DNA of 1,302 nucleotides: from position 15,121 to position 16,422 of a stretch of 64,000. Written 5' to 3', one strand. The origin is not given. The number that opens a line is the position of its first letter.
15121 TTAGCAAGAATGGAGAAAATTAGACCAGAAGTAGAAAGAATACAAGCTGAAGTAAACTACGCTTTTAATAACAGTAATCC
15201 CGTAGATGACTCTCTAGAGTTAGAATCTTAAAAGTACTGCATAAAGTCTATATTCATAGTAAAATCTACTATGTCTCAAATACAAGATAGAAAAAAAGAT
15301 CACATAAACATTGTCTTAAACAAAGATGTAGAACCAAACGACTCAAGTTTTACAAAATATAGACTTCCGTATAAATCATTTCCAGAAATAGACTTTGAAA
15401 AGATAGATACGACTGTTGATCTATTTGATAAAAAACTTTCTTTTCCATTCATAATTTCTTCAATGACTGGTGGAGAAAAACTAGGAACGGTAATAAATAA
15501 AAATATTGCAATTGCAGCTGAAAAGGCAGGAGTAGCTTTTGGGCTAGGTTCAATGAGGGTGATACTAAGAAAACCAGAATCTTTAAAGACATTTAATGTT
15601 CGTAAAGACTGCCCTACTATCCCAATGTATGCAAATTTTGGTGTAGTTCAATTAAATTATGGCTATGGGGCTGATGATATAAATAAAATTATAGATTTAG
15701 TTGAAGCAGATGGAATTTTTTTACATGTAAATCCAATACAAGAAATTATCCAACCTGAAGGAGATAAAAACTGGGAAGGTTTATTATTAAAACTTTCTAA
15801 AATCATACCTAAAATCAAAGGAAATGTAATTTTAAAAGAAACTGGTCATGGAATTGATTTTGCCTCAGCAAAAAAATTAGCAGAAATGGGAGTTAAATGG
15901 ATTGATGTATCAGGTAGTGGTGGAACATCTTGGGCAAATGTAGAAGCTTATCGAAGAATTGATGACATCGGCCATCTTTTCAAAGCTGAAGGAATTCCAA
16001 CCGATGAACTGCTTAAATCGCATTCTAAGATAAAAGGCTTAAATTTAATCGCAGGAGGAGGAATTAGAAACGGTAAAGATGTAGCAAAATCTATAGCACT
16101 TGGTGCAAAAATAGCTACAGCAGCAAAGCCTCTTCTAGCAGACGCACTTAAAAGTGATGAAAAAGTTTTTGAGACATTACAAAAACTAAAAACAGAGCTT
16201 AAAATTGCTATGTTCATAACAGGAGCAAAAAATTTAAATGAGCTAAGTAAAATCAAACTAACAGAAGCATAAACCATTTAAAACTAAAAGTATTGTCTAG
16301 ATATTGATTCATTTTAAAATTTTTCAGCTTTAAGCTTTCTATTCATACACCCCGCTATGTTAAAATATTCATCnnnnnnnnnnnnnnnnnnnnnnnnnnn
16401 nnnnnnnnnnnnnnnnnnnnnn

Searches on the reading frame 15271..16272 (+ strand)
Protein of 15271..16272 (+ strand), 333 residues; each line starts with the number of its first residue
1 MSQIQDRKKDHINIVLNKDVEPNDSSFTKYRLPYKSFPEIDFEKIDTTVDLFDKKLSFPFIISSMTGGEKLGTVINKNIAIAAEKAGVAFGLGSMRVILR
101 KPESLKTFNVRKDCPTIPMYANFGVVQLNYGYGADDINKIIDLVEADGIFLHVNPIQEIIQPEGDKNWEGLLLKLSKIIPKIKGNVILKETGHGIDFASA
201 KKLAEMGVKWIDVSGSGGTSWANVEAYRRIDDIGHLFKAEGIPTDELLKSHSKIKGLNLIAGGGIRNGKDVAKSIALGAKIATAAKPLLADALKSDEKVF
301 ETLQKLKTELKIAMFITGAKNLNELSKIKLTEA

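Call 79: search_protein_families(library=pfam, proteins=[window:15271-16272:+], max_evalue=0.0001)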
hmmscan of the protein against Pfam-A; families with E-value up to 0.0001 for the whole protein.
window:15271-16272:+ (333 aa): 2 families
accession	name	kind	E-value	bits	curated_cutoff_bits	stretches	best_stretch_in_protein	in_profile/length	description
PF01070.24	FMN_dh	-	3.1e-24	86.1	24.9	2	174-327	209-345/350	FMN-dependent dehydrogenase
PF01645.23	Glu_synthase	-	3.2e-06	27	20.4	1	192-286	214-306/369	Conserved region in glutamate synthase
